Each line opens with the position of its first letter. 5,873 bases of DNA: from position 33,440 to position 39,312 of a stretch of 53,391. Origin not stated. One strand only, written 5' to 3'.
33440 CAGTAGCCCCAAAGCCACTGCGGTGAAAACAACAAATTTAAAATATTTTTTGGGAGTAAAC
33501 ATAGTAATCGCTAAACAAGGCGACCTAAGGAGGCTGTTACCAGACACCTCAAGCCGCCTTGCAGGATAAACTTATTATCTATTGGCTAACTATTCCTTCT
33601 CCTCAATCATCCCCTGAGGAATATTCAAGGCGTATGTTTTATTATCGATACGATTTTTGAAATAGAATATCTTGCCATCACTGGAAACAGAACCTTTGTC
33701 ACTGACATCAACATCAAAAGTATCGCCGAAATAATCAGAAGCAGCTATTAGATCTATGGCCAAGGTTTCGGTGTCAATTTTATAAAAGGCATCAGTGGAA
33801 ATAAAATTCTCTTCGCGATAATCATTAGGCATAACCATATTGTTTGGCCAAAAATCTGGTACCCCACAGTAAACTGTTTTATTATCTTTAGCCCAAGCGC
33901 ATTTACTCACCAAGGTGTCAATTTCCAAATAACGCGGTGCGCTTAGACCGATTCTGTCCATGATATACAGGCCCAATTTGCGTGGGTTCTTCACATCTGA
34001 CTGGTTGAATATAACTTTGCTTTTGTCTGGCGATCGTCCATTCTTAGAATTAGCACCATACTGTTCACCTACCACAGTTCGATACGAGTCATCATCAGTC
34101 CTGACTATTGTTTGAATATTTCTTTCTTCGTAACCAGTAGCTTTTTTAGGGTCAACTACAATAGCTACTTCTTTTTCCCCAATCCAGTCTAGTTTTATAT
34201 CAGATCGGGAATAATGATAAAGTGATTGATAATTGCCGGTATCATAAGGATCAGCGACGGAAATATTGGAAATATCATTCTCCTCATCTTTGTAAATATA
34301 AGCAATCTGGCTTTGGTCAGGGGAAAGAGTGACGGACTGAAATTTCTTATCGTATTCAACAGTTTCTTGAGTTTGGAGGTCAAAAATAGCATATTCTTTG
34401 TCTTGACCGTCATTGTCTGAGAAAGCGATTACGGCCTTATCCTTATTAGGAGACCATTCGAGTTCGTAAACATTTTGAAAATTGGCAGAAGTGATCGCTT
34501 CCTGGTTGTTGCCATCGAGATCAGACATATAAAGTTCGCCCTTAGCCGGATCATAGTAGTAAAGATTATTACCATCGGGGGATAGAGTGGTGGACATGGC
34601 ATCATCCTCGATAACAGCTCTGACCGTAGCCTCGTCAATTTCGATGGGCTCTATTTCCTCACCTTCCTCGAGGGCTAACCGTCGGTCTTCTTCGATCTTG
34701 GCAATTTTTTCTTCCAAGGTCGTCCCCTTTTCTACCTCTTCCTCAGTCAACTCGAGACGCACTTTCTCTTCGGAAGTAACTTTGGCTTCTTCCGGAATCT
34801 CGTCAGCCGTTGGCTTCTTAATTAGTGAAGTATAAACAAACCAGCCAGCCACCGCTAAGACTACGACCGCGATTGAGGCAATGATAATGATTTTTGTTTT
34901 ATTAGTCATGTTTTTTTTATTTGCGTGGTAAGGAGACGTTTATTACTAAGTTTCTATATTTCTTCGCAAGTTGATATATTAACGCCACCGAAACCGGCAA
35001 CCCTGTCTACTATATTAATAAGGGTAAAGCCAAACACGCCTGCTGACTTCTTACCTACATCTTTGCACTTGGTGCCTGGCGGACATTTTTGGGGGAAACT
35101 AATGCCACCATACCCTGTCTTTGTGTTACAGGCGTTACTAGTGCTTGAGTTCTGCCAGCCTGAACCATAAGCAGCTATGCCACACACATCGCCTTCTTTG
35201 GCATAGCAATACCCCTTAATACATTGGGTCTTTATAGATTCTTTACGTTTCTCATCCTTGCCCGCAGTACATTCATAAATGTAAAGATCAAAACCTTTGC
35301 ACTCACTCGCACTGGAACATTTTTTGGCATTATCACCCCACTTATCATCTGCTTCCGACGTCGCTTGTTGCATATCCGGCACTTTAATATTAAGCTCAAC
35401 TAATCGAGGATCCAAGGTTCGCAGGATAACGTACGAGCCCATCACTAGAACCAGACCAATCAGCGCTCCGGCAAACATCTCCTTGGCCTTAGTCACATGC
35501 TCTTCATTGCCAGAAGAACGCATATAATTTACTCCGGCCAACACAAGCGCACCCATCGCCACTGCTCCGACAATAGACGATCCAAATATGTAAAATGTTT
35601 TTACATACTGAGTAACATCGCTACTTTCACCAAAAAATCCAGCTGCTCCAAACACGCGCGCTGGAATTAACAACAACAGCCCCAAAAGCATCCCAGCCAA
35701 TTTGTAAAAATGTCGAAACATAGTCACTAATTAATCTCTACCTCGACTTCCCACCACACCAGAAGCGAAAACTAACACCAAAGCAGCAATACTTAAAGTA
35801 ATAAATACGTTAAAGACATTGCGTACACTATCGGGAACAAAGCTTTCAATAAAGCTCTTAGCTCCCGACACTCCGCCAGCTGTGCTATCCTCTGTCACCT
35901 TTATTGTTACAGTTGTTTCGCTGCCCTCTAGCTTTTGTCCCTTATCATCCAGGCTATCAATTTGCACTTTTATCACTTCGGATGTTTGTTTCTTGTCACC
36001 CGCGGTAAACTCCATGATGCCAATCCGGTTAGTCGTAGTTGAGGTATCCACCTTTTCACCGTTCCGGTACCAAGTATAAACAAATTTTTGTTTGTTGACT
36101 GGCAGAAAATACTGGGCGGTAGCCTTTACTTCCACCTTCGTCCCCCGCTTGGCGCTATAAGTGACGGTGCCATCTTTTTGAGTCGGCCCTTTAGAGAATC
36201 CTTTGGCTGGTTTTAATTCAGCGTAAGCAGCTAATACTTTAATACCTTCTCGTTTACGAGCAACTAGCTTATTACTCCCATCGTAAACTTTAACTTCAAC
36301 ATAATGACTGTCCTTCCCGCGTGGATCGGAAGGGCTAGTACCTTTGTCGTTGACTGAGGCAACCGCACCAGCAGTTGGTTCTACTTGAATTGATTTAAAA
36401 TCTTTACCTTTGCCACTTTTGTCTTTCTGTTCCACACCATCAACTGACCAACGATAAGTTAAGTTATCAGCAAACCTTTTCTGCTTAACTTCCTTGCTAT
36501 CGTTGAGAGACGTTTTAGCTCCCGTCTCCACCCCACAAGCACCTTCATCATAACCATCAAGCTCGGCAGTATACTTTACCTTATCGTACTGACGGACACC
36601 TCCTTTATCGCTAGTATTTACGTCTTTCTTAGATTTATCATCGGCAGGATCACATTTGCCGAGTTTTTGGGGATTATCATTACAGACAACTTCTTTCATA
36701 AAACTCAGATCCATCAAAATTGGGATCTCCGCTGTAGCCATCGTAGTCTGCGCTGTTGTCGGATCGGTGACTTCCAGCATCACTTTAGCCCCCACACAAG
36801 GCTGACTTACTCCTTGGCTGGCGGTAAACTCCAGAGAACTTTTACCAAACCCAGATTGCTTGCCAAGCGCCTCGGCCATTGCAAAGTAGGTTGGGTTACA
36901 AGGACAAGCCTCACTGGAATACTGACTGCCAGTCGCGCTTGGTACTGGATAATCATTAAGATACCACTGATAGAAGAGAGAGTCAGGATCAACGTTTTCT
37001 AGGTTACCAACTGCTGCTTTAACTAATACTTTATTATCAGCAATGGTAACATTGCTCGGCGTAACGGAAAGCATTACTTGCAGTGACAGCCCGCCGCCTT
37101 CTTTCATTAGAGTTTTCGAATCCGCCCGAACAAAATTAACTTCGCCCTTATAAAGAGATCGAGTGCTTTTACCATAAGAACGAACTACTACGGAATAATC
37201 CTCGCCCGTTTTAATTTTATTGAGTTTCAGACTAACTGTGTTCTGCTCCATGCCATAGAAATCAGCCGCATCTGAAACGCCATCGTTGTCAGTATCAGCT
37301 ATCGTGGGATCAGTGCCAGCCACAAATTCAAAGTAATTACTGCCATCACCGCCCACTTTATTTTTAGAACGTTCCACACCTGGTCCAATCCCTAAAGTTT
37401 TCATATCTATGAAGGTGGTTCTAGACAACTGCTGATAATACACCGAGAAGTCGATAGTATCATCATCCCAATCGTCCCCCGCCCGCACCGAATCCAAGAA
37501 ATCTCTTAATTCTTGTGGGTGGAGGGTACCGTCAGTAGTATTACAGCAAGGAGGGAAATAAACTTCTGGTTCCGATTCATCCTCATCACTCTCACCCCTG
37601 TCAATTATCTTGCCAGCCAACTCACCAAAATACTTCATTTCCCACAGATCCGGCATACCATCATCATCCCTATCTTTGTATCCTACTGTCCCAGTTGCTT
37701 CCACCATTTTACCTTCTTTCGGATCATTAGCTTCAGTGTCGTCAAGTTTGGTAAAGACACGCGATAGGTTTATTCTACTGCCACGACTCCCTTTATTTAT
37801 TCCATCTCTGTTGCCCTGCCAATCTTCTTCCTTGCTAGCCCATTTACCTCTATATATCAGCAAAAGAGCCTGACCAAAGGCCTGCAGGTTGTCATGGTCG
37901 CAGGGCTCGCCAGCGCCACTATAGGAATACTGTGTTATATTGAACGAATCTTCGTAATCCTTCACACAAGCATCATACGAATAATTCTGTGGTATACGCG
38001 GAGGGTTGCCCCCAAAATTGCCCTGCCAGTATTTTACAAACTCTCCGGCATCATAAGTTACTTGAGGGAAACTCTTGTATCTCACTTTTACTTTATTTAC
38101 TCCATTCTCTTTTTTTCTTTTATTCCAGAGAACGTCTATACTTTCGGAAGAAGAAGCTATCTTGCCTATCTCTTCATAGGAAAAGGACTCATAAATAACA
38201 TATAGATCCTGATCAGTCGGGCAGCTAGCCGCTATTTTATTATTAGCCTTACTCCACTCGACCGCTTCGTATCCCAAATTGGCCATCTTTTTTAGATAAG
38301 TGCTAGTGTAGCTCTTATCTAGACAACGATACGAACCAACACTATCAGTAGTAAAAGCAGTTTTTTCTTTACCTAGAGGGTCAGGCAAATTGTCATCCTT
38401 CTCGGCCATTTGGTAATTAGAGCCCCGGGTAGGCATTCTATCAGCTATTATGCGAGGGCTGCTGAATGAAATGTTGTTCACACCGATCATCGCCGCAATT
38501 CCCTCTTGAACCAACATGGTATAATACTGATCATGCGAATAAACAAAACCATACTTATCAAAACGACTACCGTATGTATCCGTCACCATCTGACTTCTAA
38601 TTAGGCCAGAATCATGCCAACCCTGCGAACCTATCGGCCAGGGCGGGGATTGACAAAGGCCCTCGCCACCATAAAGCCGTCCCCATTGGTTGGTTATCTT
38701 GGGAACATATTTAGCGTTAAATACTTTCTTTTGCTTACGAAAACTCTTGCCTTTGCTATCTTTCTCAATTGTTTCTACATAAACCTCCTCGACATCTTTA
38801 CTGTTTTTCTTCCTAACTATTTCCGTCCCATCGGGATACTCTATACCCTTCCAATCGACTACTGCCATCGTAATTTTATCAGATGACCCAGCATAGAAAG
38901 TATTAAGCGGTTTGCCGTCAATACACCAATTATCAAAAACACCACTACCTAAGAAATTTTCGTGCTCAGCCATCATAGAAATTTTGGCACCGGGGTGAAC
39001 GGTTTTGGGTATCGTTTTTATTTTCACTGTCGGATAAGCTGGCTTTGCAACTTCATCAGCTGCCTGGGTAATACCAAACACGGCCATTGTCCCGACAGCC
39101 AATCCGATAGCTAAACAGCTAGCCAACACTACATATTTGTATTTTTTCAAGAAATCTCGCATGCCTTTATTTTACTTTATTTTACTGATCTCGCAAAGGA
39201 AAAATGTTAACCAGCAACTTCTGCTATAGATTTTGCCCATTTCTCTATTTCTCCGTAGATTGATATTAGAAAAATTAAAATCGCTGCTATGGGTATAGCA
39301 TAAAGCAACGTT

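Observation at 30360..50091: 19.7-kb, 14-gene type IV secretion-like operon with no DNA-transfer genes in the window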

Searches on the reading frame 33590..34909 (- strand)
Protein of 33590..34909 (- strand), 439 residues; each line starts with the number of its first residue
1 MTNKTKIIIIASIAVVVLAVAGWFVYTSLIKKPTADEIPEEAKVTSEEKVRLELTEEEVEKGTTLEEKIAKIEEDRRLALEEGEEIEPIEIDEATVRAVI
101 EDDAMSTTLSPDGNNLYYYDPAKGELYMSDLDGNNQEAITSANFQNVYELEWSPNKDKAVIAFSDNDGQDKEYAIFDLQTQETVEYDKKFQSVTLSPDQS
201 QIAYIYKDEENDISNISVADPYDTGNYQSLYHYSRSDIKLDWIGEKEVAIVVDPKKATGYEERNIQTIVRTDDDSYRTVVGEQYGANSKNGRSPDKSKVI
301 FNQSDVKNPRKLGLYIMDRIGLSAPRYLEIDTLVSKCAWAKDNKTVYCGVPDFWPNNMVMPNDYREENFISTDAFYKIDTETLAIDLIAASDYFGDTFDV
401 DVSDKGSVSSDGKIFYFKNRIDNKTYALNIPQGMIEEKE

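Call 6: search_protein_families(library=pfam, proteins=[window:33590-34909:-], max_evalue=0.01)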
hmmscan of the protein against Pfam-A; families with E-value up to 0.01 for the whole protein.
window:33590-34909:- (439 aa): 3 families
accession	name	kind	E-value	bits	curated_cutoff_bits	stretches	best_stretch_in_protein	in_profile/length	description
PF00930.27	DPPIV_N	-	7.1e-05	22.1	22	0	170-207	22-62/354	Dipeptidyl peptidase IV (DPP IV) N-terminal region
PF07676.18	PD40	-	0.0033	17.8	20.9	0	105-119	12-26/38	WD40-like Beta Propeller Repeat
PF25174.1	Beta-prop_THOC3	-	0.0058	16.1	305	0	136-210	38-111/272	THOC3 beta-propeller domain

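Call 94: search_solved_structures(query=A8, max_evalue=0.1)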
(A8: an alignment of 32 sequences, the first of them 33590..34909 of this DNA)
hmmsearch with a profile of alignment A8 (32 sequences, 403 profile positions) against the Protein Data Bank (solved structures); distinct sequences matched with E-value up to 0.1: 34.
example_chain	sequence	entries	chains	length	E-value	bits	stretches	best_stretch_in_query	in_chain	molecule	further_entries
2w8b_A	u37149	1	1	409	1.6e-15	60.1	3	168-281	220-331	PROTEIN TOLB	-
1crz_A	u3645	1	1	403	2e-15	59.8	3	168-281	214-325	TOLB PROTEIN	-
2w8b_B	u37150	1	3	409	2.2e-15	59.6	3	168-281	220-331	PROTEIN TOLB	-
2hqs_A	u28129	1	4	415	2.5e-15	59.4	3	168-281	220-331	Protein tolB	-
7nst_E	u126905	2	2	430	2.5e-15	59.4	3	137-282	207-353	Tol-Pal system protein TolB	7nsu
3iax_A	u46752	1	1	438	3.2e-15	59.1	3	168-281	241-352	Protein tolB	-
1c5k_A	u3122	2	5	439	3.2e-15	59.1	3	168-281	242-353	PROTEIN (TOLB PROTEIN) | PROTEIN TOLB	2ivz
6pnv_A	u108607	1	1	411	5.4e-15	58.3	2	168-285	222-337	Tol-Pal system protein TolB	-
4jml_A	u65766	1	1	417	9.5e-15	57.5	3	169-281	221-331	Protein TolB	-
4r40_A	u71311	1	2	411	2.6e-14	56.1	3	170-281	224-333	Protein TolB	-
4pwz_A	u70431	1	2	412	2.6e-14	56.1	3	170-281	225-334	Protein TolB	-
6tji_A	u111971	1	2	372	2.5e-12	49.6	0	90-122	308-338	Cake10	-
6tjh_A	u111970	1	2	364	2.7e-12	49.5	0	90-122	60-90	Cake9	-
7mx5_A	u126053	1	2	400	1.3e-11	47.2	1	194-302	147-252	Tol-Pal system protein TolB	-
6tjg_A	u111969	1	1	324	5.6e-11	45.1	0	90-122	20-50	Cake8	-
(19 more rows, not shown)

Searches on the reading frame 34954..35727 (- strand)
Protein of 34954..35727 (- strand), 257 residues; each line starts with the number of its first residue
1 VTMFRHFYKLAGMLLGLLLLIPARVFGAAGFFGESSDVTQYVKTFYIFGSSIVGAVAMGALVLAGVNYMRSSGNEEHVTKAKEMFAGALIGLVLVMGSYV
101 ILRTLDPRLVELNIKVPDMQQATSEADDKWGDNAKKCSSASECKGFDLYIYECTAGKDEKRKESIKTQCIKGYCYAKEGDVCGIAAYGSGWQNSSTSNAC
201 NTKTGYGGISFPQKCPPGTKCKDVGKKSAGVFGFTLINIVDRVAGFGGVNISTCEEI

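Call 6: search_protein_families(library=pfam, proteins=[window:34954-35727:-], max_evalue=0.01)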
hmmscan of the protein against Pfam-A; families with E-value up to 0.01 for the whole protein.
window:34954-35727:- (257 aa): 1 family
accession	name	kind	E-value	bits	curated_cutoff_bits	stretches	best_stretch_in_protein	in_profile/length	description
PF18895.5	T4SS_pilin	-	1.1e-07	32.3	26.6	1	50-102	17-68/71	Type IV secretion system pilin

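Call 38: search_protein_families(library=ncbifam, proteins=[window:34954-35727:-], max_evalue=0.01)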
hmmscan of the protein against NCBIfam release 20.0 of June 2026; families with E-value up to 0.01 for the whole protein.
window:34954-35727:- (257 aa): 1 family
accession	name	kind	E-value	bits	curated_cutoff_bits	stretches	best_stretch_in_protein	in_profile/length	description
NF045849.1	ICE_MMCAP2_0565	equivalog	0.00032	20.3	40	1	37-101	8-72/80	Mbov_0395 family pilin-like conjugal transfer protein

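Call 83: search_protein_families(library=pfam, alignment_id=A7, max_evalue=0.001)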
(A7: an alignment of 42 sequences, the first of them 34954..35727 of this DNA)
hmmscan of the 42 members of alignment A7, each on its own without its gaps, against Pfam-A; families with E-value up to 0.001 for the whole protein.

A. member 1, window:34954-35727:- (257 aa): 1 family
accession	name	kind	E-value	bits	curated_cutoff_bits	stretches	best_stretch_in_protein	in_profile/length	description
PF18895.5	T4SS_pilin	-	1.1e-07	32.3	26.6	1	50-102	17-68/71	Type IV secretion system pilin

B. families by the number of members that match (of 42 scanned): 9 families
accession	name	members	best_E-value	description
PF18895.5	T4SS_pilin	40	9.2e-22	Type IV secretion system pilin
PF01464.25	SLT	8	3.2e-18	Transglycosylase SLT domain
PF13472.12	Lipase_GDSL_2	5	6.8e-10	GDSL-like Lipase/Acylhydrolase family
PF00657.28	Lipase_GDSL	2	6.3e-07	GDSL-like Lipase/Acylhydrolase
PF01427.22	Peptidase_M15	2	0.00012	D-ala-D-ala dipeptidase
PF04956.18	TrbC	2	0.00037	TrbC/VIRB2 pilin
PF01510.30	Amidase_2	1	2.1e-15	N-acetylmuramoyl-L-alanine amidase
PF02557.22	VanY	1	0.00012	D-alanyl-D-alanine carboxypeptidase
PF13520.12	AA_permease_2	1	0.00049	Amino acid permease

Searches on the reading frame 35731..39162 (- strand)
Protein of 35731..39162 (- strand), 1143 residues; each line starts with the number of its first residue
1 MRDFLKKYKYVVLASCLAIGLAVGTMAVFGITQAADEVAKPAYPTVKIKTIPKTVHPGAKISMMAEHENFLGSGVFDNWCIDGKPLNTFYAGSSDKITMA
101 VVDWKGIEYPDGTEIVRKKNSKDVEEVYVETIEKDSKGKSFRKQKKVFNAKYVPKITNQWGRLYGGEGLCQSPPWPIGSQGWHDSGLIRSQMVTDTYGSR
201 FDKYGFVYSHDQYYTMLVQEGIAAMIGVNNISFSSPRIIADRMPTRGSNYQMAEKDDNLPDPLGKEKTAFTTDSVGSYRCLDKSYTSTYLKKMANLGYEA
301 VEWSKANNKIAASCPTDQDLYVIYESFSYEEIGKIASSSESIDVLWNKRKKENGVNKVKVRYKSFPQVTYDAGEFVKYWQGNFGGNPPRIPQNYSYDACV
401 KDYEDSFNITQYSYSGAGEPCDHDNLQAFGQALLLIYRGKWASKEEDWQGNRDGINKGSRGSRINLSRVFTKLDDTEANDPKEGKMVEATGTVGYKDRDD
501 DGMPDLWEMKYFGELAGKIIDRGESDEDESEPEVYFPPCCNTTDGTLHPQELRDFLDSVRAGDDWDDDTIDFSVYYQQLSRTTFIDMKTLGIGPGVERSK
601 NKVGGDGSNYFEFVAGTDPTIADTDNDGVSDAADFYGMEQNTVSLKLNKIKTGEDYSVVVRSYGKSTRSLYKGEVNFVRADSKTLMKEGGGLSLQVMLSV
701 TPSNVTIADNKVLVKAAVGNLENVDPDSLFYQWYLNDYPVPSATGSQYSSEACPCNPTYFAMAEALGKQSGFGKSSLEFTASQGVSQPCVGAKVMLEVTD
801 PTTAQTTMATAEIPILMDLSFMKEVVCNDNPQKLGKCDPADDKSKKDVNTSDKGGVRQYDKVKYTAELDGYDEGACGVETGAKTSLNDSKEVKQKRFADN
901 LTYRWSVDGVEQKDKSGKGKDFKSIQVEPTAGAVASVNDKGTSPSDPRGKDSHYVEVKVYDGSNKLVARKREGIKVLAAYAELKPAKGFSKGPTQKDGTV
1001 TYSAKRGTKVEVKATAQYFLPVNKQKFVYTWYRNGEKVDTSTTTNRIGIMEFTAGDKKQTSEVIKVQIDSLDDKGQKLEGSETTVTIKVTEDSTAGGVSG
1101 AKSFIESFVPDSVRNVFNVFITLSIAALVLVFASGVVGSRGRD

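Call 6: search_protein_families(library=pfam, proteins=[window:35731-39162:-], max_evalue=0.01)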
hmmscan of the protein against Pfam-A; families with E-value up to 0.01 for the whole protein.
window:35731-39162:- (1143 aa): 2 families
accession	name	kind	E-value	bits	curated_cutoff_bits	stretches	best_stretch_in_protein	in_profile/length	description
PF11021.13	DUF2613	-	0.0033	17.9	22.1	0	18-43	11-36/55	Protein of unknown function (DUF2613)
PF18565.7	Glyco_hydro2_C5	-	0.01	16.2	32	0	1059-1108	13-63/103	Glycoside hydrolase family 2 C-terminal domain 5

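Call 95: search_solved_structures(query=window:35731-39162:-, max_evalue=0.1)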
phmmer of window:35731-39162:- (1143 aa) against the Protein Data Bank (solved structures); distinct sequences matched with E-value up to 0.1: 0.
